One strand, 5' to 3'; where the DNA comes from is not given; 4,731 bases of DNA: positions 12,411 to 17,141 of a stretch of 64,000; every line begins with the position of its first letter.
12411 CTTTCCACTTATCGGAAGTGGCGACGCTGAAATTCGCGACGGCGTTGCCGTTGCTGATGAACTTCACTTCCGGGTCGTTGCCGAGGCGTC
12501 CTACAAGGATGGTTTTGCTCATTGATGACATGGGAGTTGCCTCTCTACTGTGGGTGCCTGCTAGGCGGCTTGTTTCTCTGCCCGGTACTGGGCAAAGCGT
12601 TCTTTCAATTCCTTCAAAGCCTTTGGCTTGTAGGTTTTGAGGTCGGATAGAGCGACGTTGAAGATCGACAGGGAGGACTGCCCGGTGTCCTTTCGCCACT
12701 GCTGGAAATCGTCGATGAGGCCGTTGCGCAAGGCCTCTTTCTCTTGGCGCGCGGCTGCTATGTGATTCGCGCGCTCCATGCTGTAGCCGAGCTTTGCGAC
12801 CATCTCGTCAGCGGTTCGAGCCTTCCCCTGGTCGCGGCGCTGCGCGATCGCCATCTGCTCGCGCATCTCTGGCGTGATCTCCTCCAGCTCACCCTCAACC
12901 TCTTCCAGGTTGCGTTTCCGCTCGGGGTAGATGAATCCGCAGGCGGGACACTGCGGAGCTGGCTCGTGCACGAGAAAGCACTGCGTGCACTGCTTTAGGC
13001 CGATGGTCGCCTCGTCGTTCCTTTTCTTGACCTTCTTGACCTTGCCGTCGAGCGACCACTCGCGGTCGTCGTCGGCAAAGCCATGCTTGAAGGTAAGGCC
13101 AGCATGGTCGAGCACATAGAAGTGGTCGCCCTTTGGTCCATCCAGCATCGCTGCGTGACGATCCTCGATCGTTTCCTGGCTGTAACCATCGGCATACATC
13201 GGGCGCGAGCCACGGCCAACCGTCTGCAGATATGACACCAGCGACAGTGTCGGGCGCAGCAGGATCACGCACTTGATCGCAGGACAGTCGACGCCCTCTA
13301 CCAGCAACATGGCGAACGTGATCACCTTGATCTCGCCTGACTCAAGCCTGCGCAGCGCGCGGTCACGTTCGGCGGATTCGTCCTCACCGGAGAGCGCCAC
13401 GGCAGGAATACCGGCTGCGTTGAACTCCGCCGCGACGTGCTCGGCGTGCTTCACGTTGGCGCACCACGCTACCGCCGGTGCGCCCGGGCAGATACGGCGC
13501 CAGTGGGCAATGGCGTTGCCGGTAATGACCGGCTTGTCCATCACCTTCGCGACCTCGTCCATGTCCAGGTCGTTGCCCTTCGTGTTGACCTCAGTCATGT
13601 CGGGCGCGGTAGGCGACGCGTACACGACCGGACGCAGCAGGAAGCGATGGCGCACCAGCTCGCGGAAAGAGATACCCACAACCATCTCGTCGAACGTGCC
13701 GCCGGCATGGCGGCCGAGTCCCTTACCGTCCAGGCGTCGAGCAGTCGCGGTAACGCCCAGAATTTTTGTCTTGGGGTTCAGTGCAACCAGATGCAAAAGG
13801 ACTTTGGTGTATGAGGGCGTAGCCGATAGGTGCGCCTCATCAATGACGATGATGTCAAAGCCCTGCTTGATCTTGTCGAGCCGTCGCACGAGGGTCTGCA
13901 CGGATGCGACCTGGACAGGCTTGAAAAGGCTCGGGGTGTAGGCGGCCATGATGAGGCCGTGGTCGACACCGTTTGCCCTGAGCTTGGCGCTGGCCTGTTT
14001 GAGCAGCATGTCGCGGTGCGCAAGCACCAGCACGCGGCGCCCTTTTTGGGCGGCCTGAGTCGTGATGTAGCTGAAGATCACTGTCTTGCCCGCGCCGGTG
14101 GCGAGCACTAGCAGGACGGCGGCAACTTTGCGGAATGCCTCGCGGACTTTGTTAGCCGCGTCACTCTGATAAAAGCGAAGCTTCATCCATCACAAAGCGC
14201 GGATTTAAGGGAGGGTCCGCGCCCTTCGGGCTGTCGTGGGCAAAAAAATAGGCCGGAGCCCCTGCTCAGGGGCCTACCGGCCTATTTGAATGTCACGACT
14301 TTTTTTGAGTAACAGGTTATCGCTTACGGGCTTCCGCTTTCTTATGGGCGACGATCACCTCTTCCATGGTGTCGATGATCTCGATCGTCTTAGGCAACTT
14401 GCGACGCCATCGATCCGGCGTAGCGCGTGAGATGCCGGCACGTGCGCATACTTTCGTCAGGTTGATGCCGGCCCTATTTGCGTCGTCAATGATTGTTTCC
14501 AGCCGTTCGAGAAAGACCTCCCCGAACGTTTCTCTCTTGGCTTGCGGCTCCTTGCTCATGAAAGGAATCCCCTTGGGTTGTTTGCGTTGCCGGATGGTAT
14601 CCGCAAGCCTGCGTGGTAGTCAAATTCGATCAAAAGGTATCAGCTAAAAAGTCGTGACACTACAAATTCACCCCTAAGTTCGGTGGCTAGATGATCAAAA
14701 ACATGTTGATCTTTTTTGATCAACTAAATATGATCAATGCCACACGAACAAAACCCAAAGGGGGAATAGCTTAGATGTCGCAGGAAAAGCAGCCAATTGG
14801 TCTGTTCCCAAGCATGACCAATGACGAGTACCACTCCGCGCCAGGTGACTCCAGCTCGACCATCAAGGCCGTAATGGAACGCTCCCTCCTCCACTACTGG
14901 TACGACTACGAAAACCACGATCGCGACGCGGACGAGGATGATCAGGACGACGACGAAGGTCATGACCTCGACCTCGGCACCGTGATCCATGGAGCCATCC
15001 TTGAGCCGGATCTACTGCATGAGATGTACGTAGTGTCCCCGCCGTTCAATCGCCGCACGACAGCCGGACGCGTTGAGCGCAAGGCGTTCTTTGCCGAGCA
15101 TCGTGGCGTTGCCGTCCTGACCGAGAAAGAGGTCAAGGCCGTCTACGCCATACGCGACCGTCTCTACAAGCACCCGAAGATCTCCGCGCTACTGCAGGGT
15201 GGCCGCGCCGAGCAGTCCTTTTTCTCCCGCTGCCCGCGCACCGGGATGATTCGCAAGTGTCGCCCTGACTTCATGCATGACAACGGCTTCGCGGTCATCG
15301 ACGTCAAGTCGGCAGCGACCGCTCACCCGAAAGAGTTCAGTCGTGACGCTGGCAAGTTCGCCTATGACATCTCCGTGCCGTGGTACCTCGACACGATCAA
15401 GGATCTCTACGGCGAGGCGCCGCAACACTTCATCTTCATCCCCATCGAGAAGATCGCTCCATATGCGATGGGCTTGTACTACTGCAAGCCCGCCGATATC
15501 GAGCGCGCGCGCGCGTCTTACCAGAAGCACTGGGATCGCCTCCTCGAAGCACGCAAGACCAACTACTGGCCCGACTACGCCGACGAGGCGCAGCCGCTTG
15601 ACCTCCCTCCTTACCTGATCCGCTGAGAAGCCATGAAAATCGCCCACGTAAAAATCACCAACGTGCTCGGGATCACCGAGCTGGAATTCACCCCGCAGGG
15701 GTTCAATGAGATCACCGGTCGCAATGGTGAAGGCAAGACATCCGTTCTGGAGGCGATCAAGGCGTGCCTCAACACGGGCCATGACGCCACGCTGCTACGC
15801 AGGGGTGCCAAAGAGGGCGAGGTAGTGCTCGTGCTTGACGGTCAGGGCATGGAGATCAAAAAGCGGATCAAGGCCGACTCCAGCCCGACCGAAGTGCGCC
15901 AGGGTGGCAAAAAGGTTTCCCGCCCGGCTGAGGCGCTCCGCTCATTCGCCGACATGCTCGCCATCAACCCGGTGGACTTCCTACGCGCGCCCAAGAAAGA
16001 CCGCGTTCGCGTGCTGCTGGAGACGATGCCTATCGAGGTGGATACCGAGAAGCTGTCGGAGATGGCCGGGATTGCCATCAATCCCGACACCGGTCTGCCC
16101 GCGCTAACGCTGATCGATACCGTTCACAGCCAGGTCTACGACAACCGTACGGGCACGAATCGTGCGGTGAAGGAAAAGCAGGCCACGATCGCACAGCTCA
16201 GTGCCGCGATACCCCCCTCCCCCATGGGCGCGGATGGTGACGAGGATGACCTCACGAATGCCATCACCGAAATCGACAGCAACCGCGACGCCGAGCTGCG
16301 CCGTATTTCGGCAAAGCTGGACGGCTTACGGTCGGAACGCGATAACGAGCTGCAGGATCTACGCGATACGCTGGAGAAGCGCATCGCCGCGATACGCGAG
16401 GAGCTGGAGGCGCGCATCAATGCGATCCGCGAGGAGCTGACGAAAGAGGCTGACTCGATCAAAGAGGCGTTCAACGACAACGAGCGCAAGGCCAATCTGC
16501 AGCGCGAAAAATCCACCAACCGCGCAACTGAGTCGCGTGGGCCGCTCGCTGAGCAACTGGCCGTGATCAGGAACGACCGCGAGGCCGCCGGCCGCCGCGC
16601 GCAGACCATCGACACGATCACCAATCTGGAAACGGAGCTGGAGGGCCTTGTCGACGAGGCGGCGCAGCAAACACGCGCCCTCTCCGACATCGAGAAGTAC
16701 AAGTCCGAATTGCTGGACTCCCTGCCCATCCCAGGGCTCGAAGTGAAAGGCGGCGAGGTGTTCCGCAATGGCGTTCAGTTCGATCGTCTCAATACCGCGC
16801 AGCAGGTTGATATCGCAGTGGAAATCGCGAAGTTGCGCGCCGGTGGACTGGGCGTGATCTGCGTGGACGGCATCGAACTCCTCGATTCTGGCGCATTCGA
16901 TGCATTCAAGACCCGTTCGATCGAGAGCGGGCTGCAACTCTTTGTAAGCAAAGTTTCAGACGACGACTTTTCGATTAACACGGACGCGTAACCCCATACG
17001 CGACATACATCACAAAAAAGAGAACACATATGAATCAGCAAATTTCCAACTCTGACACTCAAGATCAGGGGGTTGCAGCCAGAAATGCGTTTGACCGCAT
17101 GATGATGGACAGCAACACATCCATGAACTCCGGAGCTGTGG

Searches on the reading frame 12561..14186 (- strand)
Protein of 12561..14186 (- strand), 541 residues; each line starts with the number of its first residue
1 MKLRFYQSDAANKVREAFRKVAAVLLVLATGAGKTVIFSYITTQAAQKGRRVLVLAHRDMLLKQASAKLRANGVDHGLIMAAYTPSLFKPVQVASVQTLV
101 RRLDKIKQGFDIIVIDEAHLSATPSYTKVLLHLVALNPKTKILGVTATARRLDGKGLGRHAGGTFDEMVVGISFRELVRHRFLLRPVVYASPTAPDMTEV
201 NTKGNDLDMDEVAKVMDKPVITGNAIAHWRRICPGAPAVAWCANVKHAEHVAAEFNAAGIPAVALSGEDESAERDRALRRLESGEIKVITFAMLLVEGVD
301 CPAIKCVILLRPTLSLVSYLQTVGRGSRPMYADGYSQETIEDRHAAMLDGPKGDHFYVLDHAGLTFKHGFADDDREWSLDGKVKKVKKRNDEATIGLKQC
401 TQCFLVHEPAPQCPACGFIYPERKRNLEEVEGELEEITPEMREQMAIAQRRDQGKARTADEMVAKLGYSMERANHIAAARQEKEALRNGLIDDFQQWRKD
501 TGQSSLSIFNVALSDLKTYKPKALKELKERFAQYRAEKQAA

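Call 10: search_protein_families(library=pfam, proteins=[window:12561-14186:-], max_evalue=0.01)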
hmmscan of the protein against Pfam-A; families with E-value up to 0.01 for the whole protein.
window:12561-14186:- (541 aa): 7 families
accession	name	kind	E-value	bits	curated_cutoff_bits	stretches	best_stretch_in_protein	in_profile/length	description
PF04851.21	ResIII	-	8e-23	81.6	22.5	1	1-150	2-163/164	Type III restriction enzyme, res subunit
PF00271.37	Helicase_C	-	4.1e-11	43.6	23.5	1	237-328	17-108/110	Helicase conserved C-terminal domain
PF00270.35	DEAD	-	8e-09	35.9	26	1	20-150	13-161/167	DEAD/DEAH box helicase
PF13604.12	AAA_30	-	6.5e-06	26.5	27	1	19-133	15-112/191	AAA domain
PF09848.15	SLFN-g3_helicase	-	0.00036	20.4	24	1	30-123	10-93/354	Schlafen group 3, DNA/RNA helicase domain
PF07652.20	Flavi_DEAD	-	0.0021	18.5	21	1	22-121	5-107/148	Flavivirus DEAD domain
PF25199.1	nSTAND_NTPase5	-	0.0087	16.3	34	0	17-72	37-93/145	Novel STAND NTPase 5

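Call 11: search_protein_families(library=phrogs, proteins=[window:12561-14186:-], max_evalue=0.001)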
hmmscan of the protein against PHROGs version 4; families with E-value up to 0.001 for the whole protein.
window:12561-14186:- (541 aa): 6 families
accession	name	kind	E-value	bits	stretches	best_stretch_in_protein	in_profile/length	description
phrog_16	-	DNA, RNA and nucleotide metabolism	2.3e-94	318.4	1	1-484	271-682/986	DNA helicase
phrog_16694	-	unknown function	2.8e-15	56.3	1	2-119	274-410/1010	-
phrog_9690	-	DNA, RNA and nucleotide metabolism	1.2e-10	42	1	108-328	39-255/306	DNA helicase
phrog_16259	-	DNA, RNA and nucleotide metabolism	6.7e-10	39.7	1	2-127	117-242/330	DNA helicase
phrog_34481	-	unknown function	3.7e-05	24.6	1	26-83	55-112/132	-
phrog_62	-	DNA, RNA and nucleotide metabolism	0.00012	20.6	0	1-124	695-823/1881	DNA helicase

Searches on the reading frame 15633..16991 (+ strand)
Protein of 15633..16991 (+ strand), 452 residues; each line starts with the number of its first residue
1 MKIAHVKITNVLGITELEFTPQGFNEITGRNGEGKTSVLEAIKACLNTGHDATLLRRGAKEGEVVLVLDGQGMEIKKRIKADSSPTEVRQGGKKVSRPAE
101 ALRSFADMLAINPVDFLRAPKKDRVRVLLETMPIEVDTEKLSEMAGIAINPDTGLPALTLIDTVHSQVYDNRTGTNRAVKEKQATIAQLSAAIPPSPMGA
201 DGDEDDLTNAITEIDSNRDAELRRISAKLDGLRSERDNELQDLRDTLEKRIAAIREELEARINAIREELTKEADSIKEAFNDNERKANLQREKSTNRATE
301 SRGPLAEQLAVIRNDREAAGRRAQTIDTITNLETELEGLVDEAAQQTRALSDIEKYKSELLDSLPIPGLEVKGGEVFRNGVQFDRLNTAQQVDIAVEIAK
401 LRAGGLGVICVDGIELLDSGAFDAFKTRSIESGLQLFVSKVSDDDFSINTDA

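Call 10: search_protein_families(library=pfam, proteins=[window:15633-16991:+], max_evalue=0.01)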
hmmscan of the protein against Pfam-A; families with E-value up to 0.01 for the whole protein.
window:15633-16991:+ (452 aa): 8 families
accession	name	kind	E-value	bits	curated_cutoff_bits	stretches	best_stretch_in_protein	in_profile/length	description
PF13476.12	AAA_23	-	3e-10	41.5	27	1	15-281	13-194/201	AAA domain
PF13175.12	AAA_15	-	4e-07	30.4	32.1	1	1-76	1-68/374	AAA ATPase domain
PF13304.12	AAA_21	-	9.3e-05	23.1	27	0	27-48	4-28/304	AAA domain, putative AbiEii toxin, Type IV TA system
PF02463.25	SMC_N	-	9.7e-05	22.3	40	1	18-51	21-53/220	RecF/RecN/SMC N terminal domain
PF04513.17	Baculo_PEP_C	-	0.00058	20.4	38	1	207-272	32-97/140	Baculovirus polyhedron envelope protein, PEP, C terminus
PF08598.16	Sds3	-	0.00066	20.2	25.4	1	225-293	42-112/217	Sds3-like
PF01442.23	Apolipoprotein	-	0.0023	18.1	90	1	223-348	51-175/190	Apolipoprotein A1/A4/E domain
PF13555.12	AAA_29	-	0.0049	17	27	0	16-48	16-48/61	P-loop containing region of AAA domain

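Call 11: search_protein_families(library=phrogs, proteins=[window:15633-16991:+], max_evalue=0.001)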
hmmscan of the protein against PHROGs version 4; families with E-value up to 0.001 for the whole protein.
window:15633-16991:+ (452 aa): 5 families
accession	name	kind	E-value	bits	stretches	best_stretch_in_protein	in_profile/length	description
phrog_1499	-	unknown function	6.3e-72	244.2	1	1-449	3-417/427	-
phrog_8323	-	unknown function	2.2e-10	40.7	1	1-102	49-155/623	-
phrog_4747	-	unknown function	7e-08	33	1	1-72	1-75/610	-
phrog_77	-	DNA, RNA and nucleotide metabolism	4.3e-07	29.8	1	1-46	296-344/967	SbcC-like subunit of palindrome specific endonuclease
phrog_7507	-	unknown function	2.5e-06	28.1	1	1-48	2-50/483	-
